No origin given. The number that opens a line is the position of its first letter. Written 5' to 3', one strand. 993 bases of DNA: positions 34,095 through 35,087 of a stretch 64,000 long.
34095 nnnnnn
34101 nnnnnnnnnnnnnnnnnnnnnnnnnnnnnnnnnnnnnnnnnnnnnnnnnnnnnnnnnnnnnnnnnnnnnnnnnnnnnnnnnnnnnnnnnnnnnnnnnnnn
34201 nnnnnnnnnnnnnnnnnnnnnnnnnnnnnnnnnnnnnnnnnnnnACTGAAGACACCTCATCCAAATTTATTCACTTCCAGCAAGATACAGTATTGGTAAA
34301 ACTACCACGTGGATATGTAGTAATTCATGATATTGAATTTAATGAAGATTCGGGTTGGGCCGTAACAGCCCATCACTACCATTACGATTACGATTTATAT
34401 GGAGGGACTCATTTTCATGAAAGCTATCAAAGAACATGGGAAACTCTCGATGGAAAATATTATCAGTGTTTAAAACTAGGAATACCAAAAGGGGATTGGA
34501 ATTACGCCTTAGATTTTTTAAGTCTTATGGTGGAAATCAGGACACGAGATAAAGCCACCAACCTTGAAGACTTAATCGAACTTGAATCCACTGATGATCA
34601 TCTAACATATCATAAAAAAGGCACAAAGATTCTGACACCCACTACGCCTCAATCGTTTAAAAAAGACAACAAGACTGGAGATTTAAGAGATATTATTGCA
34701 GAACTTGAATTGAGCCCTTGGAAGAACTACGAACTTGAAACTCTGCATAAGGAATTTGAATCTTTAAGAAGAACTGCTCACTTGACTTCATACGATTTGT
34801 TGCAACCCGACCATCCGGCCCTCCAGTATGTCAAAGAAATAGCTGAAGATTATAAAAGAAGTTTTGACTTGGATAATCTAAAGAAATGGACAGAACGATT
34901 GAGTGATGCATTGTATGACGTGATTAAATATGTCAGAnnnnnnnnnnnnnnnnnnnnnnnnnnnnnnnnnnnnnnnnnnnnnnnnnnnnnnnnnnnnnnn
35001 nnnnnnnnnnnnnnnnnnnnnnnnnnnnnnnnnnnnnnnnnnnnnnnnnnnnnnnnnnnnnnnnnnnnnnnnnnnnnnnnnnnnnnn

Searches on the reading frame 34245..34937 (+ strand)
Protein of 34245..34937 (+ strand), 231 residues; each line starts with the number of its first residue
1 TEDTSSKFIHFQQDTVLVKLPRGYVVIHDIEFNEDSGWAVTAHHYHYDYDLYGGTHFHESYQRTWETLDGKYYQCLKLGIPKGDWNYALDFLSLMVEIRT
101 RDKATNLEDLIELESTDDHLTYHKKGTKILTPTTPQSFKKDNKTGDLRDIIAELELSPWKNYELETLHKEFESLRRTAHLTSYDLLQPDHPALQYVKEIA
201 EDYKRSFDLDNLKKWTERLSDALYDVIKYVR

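Call 54: predict_structure(alignment_id=A4)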
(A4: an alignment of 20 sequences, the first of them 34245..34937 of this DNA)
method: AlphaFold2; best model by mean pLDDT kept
length: 231 residues; sequences in the alignment: 20
mean_pLDDT: 91.5   pTM: 0.85
mean pLDDT of the five models: 91.5, 91.4, 90.7, 90.4, 90.0
residues with pLDDT >= 90: 184; 70-90: 39; 50-70: 3; < 50: 5
segments of 3 or more residues with pLDDT < 50: 1-5
pLDDT, mean of each block of 10 residues (from residue 1): 59 93 96 91 91 92 90 96 94 94 91 80 92 92 96 88 92 96 95 97 96 97 96 81
secondary structure, 60 per line:
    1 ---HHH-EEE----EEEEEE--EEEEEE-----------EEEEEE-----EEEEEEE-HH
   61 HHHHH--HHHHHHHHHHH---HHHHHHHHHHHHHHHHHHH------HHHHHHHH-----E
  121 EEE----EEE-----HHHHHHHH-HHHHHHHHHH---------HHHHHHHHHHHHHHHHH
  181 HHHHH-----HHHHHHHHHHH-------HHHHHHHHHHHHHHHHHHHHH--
elements in order: E8-10 E15-20 E23-28 E40-45 E51-57 H59-65 H68-78 H82-100 H107-114 E120-123 E128-130 H136-143 H145-154 H164-185 H191-201 H209-229

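Call 64: find_homologous_proteins(query=window:34245-34937:+)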
Query window:34245-34937:+ (231 aa): 5 proteins with E <= 0.001 among 147 candidates.
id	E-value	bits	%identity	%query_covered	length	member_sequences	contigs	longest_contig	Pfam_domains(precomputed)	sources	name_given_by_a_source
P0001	1.7e-153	527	100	100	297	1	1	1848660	-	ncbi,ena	-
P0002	2.3e-69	252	50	98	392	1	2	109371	PF01582.26,PF13676.12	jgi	jgi:hypothetical protein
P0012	4.7e-63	231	48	98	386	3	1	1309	PF01582.26,PF13676.12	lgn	-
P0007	1.1e-62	230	48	98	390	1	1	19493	PF01582.26,PF13676.12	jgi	jgi:hypothetical protein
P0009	1.0e-61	227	49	97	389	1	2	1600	PF01582.26,PF13676.12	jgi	-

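Call 72: fold_search(model_id=the predicted structure, library=viral)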
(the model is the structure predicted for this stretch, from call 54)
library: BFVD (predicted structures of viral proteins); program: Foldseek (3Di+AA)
matches with E <= 10: 388; with E <= 0.001: 0
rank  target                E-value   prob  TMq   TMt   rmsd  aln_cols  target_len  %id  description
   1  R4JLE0                7.5e-02  0.23  0.21  0.22  17.0       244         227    8  (no name in the UniProt tables at hand)
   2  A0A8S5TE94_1          1.1e-01  0.09  0.15  0.04  27.0       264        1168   14  Type I restriction enzyme [Podoviridae sp. ctzXp5]
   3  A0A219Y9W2            1.7e-01  0.51  0.29  0.19  10.2       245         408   10  (no name in the UniProt tables at hand)
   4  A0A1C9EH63            2.1e-01  0.15  0.20  0.20  18.1       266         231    9  Uncharacterized protein [Mycobacterium phage Tonenili]
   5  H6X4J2                4.0e-01  0.18  0.20  0.32  10.7       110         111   12  Uncharacterized protein [Klebsiella phage vB_KleM_RaK2]
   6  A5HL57                4.3e-01  0.07  0.16  0.17  17.8       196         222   16  PfWMP3_06 [Phormidium phage Pf-WMP3]
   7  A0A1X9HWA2            4.8e-01  0.05  0.14  0.12  25.2       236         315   11  (no name in the UniProt tables at hand)
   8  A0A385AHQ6            5.0e-01  0.04  0.13  0.14  21.1       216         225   11  ERF superfamily protein [Methanobacterium virus Drs3]
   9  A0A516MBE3            5.6e-01  0.15  0.24  0.21  15.4       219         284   10  (no name in the UniProt tables at hand)
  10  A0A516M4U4            5.6e-01  0.09  0.19  0.16  18.9       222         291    9  (no name in the UniProt tables at hand)
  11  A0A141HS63            5.9e-01  0.08  0.18  0.21  13.8       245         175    9  (no name in the UniProt tables at hand)
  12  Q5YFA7                6.3e-01  0.14  0.17  0.27  16.7       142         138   10  Uncharacterized protein [Singapore grouper iridovirus]
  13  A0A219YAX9            6.6e-01  0.44  0.24  0.45   7.0       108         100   16  (no name in the UniProt tables at hand)
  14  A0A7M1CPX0            7.0e-01  0.11  0.20  0.27  18.8       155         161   14  (no name in the UniProt tables at hand)
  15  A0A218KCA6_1          7.4e-01  0.07  0.14  0.04  19.2       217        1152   12  Putative tail tape measure protein [Bacillus phage PBC2]
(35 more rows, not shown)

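Call 73: search_protein_representatives(protein=window:34245-34937:+)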
Query: 231 residues. Proteins with E-value up to 0.001 (for the whole library): 67; up to 1e-10: 49; up to 1e-30: 3. The best 67 are listed.
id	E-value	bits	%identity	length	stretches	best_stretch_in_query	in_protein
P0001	5.4e-154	527.0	100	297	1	1-231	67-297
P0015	1.8e-59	217.6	45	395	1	3-230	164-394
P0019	8.8e-46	172.8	36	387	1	4-229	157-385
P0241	1.3e-30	123.2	36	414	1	13-225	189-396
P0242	2.8e-30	122.1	33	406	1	11-230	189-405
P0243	2.3e-29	119.0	31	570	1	13-230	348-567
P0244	9.8e-27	110.4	34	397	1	15-222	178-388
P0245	7.9e-26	107.5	28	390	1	13-225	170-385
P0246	3.9e-25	105.2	33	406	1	11-227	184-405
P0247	5.6e-25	104.7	28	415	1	10-230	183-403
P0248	8.8e-25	104.1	30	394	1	14-222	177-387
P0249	7.1e-24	101.1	27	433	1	6-229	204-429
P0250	2.9e-23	99.1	30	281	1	15-227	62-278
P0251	4.2e-23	98.6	30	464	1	13-229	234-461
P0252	8.0e-23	97.6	30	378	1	13-199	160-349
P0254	5.7e-21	91.6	33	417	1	14-228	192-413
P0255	1.3e-20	90.4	28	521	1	15-225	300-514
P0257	6.1e-20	88.2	29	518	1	6-230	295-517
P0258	9.5e-19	84.3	27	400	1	12-226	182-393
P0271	5.4e-14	68.7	35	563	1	12-170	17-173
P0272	7.4e-14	68.3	35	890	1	13-166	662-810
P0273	9.2e-14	68.0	32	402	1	7-154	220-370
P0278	1.6e-12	63.9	32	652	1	15-157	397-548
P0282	1.1e-11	61.2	30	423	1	13-223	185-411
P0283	1.2e-11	61.1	33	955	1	9-114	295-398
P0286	9.8e-11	58.1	36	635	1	14-107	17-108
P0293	4.6e-09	52.6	35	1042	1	12-107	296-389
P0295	1.0e-08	51.4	28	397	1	14-217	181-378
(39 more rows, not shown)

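Call 76: search_protein_families(library=pfam, proteins=[P0243, P0255, P0257, P0251, P0272, P0283, P0278, P0271, P0293, P0286], max_evalue=0.001)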
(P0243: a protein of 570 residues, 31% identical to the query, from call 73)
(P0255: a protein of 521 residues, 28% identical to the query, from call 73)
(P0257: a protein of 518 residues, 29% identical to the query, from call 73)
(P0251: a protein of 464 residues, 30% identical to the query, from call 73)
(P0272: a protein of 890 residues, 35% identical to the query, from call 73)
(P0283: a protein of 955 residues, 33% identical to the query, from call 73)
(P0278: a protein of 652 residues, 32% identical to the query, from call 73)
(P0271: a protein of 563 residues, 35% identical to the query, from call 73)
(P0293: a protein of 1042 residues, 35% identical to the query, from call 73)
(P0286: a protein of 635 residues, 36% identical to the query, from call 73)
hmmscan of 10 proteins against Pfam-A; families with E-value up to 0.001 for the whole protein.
P0243 (570 aa): 1 family
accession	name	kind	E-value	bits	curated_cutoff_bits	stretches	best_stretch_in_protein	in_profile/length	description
PF01048.26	PNP_UDP_1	-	2.9e-20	73.1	25.1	1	14-272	2-221/233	Phosphorylase superfamily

P0255 (521 aa): 1 family
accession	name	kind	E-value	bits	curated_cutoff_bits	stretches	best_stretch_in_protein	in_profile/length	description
PF20697.3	NTase-conflict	-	5.9e-53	180.4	24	1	11-261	5-258/259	Pol beta superfamily nucleotidyltransferase in conflict systems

P0257 (518 aa): 1 family
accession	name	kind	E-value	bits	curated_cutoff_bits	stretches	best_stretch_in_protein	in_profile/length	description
PF13676.11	TIR_2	-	9e-09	36.3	28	1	108-201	1-92/122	TIR domain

P0251 (464 aa): 3 families
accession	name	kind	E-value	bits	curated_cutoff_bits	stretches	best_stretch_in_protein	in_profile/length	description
PF00069.31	Pkinase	-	2.4e-15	57.1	31.7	1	6-143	4-141/263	Protein kinase domain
PF07714.23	PK_Tyr_Ser-Thr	-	3.2e-11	43.5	23.1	1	5-144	3-146/258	Protein tyrosine and serine/threonine kinase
PF01163.29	RIO1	-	0.00032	20.8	22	0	108-145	111-149/187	RIO domain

P0272 (890 aa): 2 families
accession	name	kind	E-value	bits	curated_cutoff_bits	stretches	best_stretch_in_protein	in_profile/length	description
PF00069.31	Pkinase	-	1.6e-34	120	31.7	1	378-640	2-246/263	Protein kinase domain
PF07714.23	PK_Tyr_Ser-Thr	-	5.7e-13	49.2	23.1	1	378-587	2-207/258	Protein tyrosine and serine/threonine kinase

P0283 (955 aa): 5 families
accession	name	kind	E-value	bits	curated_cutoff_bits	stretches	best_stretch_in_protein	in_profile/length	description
PF20706.3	GT4-conflict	-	1.3e-133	446.1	26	1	570-949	1-385/385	Family 4 Glycosyltransferase in conflict systems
PF00534.26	Glycos_transf_1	-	2.1e-12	47.3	26.4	1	764-923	15-160/172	Glycosyl transferases group 1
PF13692.12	Glyco_trans_1_4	-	6.5e-12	46.3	27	1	765-920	2-141/142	Glycosyl transferases group 1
PF13439.12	Glyco_transf_4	-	8.3e-05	23.1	28.5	1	581-750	2-166/170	Glycosyltransferase Family 4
PF13579.12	Glyco_trans_4_4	-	9.7e-05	23.2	29.7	1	581-746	1-155/158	Glycosyl transferase 4-like domain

P0278 (652 aa): 1 family
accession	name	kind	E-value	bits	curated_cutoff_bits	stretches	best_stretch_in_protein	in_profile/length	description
PF13289.12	SIR2_2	-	1.8e-18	67.4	24.5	1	123-242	3-124/141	SIR2-like domain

P0271 (563 aa): 0 families

P0293 (1042 aa): 0 families

P0286 (635 aa): 0 families

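Call 96: search_protein_families(library=ncbifam, proteins=[window:34245-34937:+], max_evalue=1)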
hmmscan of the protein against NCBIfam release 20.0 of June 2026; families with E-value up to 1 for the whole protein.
window:34245-34937:+ (231 aa): 0 families

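Call 102: list_cluster_members(proteins=[P0241, P0247, P0246, P0254, P0258, P0295, P0282, P0273])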
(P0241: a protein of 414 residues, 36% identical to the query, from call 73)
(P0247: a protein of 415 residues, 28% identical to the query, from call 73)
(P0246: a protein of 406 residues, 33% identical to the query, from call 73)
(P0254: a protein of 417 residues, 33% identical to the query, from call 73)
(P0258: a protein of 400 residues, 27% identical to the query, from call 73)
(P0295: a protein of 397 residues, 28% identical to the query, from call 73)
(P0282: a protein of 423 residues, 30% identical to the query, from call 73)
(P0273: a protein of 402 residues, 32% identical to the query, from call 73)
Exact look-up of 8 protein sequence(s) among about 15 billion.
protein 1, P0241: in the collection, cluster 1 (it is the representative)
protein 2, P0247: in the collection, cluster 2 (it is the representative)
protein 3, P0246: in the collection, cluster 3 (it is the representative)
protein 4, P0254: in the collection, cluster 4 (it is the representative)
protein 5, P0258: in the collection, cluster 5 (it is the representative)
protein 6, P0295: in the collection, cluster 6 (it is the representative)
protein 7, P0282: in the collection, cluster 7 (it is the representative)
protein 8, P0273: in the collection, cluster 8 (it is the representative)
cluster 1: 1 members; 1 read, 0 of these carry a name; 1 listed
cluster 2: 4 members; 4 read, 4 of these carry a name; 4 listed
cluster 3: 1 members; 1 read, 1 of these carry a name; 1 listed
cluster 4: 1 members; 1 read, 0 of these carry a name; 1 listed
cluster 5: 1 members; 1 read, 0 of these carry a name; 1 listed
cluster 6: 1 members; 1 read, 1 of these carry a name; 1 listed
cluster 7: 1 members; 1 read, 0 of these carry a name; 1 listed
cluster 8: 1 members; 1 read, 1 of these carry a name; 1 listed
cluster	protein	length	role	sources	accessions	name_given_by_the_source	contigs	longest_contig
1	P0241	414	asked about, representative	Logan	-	-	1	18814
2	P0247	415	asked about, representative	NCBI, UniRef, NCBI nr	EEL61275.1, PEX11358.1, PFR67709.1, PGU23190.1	hypothetical protein CN454_19920 [Bacillus cereus] | toll/interleukin-1 receptor domain-containing protein n=1 Tax=Bacillus cereus TaxID=1396 ... | toll/interleukin-1 receptor domain-containing protein [Bacillus cereus]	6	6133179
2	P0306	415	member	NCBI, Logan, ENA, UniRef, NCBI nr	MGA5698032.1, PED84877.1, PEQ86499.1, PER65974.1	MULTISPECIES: toll/interleukin-1 receptor domain-containing protein [Bacillus cereus ... | toll/interleukin-1 receptor domain-containing protein n=1 Tax=Bacillus cereus group ...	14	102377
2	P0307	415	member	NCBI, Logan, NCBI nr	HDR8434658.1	TPA: toll/interleukin-1 receptor domain-containing protein [Bacillus cereus] | toll/interleukin-1 receptor domain-containing protein [Bacillus cereus]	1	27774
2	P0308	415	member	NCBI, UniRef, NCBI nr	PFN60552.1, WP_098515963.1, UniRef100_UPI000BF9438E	toll/interleukin-1 receptor domain-containing protein [Bacillus thuringiensis] | toll/interleukin-1 receptor domain-containing protein n=1 Tax=Bacillus thuringiensis ...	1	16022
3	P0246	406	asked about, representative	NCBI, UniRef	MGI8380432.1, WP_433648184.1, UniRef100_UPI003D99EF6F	SEFIR domain-containing protein [Priestia megaterium] | SEFIR domain-containing protein n=1 Tax=Priestia megaterium TaxID=1404 RepID=UPI003D99EF6F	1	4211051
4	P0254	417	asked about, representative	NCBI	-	-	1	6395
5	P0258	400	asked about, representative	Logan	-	-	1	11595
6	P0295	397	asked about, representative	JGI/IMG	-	hypothetical protein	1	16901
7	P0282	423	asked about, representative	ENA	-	-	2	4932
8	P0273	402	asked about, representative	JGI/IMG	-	hypothetical protein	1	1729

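Call 103: search_solved_structures(query=P0247, max_evalue=0.001, show_alignments=1)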
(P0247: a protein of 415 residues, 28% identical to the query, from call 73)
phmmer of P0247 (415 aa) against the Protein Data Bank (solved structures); distinct sequences matched with E-value up to 0.001: 2.
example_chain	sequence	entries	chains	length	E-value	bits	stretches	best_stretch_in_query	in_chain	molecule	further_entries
5y8e_A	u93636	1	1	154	3.7e-104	351.9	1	8-160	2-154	Sefir domain protein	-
5y8f_A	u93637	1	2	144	1.2e-96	327.2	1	8-150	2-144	Sefir domain protein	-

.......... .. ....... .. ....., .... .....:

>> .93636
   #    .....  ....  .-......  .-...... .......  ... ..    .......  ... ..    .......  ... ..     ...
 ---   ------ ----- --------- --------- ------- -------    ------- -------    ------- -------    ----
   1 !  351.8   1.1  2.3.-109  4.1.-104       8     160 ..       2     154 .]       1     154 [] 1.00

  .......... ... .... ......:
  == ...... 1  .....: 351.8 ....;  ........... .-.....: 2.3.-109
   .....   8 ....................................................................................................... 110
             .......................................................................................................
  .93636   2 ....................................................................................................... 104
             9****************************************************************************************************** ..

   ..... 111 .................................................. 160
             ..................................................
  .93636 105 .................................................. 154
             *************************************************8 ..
